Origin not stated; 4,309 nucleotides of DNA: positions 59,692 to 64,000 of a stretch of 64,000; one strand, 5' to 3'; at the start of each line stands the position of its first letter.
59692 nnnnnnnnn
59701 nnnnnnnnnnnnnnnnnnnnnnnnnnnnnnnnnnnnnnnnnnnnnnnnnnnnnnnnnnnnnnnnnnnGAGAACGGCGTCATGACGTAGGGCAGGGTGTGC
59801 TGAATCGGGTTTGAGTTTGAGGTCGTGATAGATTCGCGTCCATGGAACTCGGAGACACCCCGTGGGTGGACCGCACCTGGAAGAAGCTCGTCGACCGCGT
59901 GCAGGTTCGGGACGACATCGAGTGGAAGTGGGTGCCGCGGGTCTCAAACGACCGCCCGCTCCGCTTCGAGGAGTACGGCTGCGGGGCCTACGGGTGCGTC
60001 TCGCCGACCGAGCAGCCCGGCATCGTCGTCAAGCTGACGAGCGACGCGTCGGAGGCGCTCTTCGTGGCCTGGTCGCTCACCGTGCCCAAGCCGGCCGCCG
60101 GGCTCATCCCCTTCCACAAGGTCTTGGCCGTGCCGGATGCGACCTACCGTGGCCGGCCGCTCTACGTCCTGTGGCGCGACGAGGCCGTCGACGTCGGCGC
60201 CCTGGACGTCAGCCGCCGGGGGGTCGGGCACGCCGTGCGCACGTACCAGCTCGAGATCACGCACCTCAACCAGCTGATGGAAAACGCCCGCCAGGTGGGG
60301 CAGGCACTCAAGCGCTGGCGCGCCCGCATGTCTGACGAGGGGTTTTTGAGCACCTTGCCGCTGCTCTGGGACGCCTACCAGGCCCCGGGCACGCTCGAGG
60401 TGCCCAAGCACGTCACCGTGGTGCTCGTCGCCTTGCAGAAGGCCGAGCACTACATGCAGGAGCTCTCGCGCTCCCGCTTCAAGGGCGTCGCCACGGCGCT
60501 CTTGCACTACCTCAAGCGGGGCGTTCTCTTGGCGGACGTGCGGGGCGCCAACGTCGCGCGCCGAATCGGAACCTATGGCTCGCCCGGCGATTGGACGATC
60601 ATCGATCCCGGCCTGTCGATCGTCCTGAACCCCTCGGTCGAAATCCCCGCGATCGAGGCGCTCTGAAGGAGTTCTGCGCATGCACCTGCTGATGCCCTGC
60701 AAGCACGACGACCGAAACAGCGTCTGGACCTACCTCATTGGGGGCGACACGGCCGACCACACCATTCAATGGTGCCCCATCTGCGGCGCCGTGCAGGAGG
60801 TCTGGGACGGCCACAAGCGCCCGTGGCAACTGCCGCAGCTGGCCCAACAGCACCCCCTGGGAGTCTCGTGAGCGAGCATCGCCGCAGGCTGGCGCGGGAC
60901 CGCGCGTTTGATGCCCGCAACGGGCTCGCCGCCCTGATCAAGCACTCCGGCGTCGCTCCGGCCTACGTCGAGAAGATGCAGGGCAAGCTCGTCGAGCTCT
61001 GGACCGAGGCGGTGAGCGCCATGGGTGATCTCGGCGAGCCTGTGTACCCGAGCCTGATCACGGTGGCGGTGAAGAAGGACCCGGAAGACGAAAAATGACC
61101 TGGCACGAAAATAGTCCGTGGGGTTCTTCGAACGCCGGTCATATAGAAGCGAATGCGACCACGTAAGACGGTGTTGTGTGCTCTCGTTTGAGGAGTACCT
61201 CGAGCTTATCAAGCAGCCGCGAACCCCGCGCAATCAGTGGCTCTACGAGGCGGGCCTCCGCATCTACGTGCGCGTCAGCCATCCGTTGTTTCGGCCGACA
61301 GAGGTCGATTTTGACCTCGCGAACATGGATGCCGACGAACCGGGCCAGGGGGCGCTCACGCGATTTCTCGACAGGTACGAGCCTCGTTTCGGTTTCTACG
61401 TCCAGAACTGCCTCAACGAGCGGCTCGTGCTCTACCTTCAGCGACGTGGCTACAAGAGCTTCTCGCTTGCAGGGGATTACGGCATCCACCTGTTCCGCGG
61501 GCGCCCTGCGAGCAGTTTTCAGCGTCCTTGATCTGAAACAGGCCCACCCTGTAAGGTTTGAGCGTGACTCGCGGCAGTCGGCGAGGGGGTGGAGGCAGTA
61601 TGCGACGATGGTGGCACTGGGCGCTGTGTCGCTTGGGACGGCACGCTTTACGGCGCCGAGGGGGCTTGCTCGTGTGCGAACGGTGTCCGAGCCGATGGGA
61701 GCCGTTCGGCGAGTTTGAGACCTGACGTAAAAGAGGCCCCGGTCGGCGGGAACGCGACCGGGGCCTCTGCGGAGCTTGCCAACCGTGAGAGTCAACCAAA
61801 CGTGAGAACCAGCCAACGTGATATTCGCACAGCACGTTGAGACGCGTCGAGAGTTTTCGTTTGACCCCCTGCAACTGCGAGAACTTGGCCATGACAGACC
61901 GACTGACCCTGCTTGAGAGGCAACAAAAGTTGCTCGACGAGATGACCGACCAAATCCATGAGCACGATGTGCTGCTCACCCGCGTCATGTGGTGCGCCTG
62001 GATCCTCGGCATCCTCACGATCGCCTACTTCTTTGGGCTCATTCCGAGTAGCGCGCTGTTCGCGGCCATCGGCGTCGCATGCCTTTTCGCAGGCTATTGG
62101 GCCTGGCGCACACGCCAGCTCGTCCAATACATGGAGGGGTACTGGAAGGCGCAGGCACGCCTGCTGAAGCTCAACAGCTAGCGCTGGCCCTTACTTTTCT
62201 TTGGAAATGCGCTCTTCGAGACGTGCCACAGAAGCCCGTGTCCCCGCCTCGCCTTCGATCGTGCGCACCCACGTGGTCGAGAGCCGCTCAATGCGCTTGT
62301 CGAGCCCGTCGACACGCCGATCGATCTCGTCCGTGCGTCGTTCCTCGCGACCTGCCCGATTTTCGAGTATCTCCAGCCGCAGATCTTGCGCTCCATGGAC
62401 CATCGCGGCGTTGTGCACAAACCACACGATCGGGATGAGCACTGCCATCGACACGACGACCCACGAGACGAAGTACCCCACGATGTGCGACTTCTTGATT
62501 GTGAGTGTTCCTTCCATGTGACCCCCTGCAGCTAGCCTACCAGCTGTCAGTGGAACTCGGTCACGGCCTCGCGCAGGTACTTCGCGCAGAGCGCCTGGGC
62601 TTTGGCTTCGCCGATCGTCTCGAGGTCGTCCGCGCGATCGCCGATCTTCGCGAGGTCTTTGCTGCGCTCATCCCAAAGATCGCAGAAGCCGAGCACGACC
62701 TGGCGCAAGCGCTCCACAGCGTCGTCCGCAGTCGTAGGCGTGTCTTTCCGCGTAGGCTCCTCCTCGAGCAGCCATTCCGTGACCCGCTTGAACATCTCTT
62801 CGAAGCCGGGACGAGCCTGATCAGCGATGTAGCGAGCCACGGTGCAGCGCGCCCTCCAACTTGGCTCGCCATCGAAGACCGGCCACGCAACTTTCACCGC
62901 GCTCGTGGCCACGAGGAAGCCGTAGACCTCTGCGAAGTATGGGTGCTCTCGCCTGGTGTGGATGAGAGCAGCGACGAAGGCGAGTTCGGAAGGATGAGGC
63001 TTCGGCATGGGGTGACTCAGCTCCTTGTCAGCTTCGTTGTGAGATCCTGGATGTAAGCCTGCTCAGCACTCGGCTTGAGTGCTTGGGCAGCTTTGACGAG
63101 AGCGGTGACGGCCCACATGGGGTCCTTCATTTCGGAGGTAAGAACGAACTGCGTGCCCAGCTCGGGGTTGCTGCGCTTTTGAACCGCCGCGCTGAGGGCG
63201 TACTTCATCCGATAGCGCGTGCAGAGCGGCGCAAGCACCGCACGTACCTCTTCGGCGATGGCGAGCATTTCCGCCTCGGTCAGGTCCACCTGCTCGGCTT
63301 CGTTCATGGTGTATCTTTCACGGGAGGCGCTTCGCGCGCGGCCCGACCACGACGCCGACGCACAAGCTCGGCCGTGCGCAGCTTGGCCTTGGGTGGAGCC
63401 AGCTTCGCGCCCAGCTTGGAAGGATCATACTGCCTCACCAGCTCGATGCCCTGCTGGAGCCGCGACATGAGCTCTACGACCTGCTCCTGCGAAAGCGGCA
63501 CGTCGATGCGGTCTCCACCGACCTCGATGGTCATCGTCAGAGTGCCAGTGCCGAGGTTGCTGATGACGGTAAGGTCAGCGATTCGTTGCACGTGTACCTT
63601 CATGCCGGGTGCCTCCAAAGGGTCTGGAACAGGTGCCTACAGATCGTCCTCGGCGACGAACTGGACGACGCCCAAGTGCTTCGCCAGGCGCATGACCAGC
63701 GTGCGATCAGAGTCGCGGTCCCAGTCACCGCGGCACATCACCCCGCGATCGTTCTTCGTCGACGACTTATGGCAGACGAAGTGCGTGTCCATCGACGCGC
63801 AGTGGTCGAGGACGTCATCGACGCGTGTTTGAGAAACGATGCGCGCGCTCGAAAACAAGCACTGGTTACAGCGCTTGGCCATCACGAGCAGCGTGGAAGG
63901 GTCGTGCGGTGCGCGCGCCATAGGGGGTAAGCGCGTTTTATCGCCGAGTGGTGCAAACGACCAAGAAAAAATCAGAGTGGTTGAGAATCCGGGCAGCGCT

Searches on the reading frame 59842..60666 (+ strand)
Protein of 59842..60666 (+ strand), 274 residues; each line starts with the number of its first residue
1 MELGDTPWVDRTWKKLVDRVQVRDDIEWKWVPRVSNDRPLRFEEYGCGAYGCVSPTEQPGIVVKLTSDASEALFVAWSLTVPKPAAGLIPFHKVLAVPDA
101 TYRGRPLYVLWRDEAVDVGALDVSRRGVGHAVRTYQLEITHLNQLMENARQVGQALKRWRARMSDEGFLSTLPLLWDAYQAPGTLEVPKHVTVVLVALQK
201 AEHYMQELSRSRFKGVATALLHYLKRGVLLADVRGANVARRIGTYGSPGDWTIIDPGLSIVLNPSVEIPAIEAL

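Call 11: search_protein_families(library=pfam, max_evalue=0.01, proteins=[window:59842-60666:+])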
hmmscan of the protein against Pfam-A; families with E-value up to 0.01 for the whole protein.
window:59842-60666:+ (274 aa): 0 families

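Call 13: search_protein_families(library=phrogs, max_evalue=0.01, proteins=[window:59842-60666:+])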
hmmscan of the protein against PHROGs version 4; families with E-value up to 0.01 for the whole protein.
window:59842-60666:+ (274 aa): 0 families

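Call 40: find_encoding_contigs(protein=window:59842-60666:+, flank=10000, max_places=2)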
Protein window:59842-60666:+ (274 aa): 1 contig read that carries it; 1 place shown.
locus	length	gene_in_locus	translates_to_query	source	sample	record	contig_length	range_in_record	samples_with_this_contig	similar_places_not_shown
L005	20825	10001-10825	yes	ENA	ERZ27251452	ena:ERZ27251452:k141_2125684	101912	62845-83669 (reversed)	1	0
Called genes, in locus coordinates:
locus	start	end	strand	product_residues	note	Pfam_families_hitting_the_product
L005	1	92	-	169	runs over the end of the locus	-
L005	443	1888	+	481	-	PF00589:Phage_integrase (faint)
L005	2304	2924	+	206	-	PF07463:NUMOD4, PF13392:HNH_3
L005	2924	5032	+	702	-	PF00476:DNA_pol_A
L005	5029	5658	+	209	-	-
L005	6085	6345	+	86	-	PF11753:DUF3310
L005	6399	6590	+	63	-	-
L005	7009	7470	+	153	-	-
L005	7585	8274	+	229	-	-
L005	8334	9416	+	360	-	PF26125:AcrVA2-like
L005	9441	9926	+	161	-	-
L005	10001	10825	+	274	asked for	-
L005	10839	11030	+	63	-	-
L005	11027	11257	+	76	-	-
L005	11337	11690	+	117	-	-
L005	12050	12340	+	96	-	-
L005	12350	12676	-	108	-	-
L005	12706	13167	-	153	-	-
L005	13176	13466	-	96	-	-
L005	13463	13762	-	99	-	-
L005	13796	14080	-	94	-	-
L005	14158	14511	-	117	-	-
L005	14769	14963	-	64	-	-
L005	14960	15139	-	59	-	-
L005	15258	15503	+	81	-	-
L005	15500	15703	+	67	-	-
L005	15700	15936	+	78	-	-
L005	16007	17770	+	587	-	PF05731:TROVE, PF25045:vWA_Ro60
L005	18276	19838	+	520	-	PF00270:DEAD (faint), PF04851:ResIII, PF13384:HTH_23 (faint), PF00392:GntR (faint), PF18766:SWI2_SNF2, PF00271:Helicase_C, PF13404:HTH_AsnC-type (faint)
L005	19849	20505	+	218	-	-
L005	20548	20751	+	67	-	-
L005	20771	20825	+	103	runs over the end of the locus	-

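Call 44: find_related_loci(query=L005:18276-19838:+, collection=viral_contigs, flank=10000)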
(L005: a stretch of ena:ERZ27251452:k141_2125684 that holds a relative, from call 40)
Query L005:18276-19838:+ (520 aa) in viral_contigs; peptide patterns used: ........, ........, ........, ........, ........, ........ (x = any residue, [..] = any of these).
13 stretches matched a pattern, but none encodes a relative of the query by tblastn (E <= 1e-3).
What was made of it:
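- Tried and rejected: A single-protein scan for the helicase in IMG/VR found nothing (call 44).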

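Call 109: search_protein_families(library=phrogs, max_evalue=0.01, proteins=[L005:19849-20505:+])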
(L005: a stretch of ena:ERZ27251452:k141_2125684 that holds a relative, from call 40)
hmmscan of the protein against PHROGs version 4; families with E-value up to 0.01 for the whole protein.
L005:19849-20505:+ (218 aa): 0 families

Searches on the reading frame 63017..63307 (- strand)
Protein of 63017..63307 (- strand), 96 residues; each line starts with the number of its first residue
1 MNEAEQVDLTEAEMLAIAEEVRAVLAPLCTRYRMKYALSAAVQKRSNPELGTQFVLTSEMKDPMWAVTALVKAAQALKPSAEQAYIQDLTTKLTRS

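Call 37: find_encoding_contigs(protein=window:63017-63307:-, flank=10000, max_places=3)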
Protein window:63017-63307:- (96 aa): no gene with exactly this product is on record in the collection.

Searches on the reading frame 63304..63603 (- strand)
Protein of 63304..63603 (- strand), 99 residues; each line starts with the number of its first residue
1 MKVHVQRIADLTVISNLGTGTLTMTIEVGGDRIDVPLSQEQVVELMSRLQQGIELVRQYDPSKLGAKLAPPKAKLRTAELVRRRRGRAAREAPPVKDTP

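Call 21: find_encoding_contigs(protein=window:63304-63603:-, flank=10000, max_places=3)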
Protein window:63304-63603:- (99 aa): no gene with exactly this product is on record in the collection.

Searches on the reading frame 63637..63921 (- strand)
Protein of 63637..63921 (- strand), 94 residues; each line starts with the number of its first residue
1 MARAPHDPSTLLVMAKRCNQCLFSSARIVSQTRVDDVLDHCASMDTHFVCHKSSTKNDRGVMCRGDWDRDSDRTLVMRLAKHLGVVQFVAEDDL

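Call 19: find_encoding_contigs(protein=window:63637-63921:-, flank=10000, max_places=3)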
Protein window:63637-63921:- (94 aa): no gene with exactly this product is on record in the collection.
